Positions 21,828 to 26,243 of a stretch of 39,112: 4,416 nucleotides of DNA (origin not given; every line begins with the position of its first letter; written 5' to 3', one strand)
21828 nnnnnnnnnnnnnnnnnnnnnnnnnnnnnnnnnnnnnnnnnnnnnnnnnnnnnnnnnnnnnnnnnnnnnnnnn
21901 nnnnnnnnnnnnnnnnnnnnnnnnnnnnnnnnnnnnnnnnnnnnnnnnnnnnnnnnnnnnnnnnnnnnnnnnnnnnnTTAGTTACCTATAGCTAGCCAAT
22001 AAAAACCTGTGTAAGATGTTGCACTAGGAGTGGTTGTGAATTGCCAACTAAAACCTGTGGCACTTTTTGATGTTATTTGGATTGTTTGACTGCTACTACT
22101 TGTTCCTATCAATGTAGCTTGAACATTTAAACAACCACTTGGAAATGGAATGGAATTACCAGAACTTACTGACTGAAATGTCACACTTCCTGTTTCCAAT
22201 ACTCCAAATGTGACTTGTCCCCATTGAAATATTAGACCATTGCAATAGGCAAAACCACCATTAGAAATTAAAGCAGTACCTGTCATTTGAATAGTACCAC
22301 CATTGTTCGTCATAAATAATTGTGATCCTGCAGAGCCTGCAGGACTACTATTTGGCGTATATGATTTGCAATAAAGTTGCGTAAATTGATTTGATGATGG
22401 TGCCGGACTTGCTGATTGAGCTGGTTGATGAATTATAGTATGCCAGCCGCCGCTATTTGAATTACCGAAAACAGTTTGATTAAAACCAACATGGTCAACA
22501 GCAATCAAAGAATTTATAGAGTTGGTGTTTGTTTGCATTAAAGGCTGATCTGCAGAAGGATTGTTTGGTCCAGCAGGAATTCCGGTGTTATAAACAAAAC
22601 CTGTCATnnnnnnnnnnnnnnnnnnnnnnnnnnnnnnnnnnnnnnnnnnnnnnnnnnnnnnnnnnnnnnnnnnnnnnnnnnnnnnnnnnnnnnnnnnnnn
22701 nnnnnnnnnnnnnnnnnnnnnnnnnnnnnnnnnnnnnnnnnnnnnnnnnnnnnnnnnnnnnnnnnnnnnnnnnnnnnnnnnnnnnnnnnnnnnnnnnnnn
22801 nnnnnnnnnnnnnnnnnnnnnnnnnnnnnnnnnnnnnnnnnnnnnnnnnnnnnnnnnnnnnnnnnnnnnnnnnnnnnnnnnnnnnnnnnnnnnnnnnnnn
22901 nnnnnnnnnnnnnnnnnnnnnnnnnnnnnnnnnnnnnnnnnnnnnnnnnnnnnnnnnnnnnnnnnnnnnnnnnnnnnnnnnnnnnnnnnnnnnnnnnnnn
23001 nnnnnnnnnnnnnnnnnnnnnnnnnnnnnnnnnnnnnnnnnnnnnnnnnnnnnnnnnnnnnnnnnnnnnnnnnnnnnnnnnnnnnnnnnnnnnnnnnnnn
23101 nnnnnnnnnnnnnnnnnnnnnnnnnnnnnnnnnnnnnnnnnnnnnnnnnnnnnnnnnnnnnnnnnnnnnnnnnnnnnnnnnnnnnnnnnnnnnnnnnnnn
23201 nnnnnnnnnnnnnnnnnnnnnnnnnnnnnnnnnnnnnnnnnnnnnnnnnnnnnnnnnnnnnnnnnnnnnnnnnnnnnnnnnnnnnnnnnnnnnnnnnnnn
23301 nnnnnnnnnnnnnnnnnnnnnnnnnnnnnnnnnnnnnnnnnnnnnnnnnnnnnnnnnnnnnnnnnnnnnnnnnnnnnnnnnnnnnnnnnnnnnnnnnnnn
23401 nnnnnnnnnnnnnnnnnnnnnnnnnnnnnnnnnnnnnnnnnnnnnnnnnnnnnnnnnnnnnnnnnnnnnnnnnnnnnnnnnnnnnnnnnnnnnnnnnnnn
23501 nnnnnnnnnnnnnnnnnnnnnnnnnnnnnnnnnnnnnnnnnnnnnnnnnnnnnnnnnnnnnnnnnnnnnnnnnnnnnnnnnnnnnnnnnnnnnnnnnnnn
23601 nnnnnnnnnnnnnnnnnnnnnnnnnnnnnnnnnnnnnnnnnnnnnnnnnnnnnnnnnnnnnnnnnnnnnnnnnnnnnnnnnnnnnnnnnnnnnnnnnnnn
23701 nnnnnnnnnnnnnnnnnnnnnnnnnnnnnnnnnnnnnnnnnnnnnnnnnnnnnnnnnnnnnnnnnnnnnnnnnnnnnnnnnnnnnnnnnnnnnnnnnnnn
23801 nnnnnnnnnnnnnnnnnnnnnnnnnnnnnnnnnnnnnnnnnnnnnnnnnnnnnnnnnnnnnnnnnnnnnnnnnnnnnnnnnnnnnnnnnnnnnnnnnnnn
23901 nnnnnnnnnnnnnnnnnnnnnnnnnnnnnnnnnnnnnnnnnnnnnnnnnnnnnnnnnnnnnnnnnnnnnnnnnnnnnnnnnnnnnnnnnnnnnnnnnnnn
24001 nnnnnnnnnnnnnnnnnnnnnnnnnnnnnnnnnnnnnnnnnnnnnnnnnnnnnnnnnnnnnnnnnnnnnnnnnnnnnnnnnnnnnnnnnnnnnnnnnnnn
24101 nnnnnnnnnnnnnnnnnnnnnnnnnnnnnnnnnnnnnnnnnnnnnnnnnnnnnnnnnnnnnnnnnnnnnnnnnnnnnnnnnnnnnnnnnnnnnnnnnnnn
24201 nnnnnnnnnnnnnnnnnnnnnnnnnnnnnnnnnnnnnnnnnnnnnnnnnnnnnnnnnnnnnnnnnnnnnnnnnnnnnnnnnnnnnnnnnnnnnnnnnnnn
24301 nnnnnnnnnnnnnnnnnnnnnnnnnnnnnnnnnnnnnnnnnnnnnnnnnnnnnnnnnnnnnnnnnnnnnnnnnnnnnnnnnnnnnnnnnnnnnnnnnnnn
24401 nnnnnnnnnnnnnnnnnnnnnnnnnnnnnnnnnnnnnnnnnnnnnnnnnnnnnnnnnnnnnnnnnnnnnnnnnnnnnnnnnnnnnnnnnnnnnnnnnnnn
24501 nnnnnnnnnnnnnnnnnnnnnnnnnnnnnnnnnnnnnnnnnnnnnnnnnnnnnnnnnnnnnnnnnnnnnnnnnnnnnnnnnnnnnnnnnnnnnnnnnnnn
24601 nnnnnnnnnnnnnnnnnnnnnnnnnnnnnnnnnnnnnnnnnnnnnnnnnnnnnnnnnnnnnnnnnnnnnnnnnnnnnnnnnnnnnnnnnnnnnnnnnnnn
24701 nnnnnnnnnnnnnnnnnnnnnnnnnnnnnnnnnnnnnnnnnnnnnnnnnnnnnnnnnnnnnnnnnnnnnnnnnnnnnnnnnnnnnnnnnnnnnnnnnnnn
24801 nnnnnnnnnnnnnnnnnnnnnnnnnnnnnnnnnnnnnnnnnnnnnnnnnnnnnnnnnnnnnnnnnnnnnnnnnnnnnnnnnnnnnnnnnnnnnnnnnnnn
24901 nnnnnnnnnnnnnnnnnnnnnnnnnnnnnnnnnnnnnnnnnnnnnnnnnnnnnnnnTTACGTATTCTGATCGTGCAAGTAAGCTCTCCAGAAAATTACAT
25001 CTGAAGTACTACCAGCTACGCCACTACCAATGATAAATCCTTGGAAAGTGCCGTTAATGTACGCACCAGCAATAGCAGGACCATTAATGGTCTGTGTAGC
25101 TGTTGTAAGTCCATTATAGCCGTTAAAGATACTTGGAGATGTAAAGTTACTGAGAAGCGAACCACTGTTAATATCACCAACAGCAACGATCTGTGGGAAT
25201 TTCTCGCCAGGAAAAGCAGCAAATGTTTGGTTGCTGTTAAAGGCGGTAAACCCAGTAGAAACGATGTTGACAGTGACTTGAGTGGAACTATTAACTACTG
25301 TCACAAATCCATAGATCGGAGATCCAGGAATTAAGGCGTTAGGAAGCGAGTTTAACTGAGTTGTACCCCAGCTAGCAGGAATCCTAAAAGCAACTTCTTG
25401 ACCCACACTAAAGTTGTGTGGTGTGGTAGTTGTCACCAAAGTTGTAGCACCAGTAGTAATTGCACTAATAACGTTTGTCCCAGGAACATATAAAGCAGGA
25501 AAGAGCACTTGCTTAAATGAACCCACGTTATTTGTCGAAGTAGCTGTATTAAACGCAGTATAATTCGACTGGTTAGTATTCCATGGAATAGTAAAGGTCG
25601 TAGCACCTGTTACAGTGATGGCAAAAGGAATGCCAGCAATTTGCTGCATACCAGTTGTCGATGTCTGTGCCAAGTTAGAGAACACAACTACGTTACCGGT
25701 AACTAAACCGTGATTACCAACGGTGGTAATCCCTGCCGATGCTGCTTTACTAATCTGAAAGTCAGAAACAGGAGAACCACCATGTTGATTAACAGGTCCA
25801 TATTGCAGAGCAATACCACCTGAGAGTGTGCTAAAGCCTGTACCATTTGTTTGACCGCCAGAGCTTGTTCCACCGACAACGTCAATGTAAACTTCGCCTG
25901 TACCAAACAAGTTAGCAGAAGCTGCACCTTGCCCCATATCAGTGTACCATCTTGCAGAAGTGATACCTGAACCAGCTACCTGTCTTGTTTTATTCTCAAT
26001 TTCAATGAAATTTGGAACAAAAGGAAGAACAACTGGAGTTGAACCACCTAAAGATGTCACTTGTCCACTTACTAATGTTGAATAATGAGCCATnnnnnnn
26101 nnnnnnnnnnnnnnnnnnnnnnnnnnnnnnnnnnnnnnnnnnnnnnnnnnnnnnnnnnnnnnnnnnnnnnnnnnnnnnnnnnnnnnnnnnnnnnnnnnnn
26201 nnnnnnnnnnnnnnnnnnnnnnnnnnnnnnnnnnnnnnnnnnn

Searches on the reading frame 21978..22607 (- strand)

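Call 23: search_protein_families(library=phrogs, proteins=[window:21978-22607:-], max_evalue=0.001)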
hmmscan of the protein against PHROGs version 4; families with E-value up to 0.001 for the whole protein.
window:21978-22607:- (209 aa): 2 families
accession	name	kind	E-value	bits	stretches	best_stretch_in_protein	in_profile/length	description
phrog_1396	-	tail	2.1e-12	48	1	49-208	199-340/504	tail fiber protein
phrog_2557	-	head and packaging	7e-06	26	1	37-209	409-533/534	virion structural protein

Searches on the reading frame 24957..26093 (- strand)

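Call 4: search_protein_families(library=pfam, proteins=[window:24957-26093:-], max_evalue=1)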
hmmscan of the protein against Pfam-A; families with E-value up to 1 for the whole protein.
window:24957-26093:- (378 aa): 2 families
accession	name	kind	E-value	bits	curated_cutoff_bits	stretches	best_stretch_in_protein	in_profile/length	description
PF16190.11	E1_FCCH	-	1.6e-07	31.7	29.5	1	127-179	13-61/70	Ubiquitin-activating enzyme E1 FCCH domain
PF25401.1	PH_27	-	0.13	13.1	27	1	72-160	13-98/110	Kinetoplastid PH-like domain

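Call 5: search_protein_families(library=phrogs, proteins=[window:24957-26093:-], max_evalue=0.01)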
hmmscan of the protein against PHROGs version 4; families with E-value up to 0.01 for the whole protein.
window:24957-26093:- (378 aa): 0 families
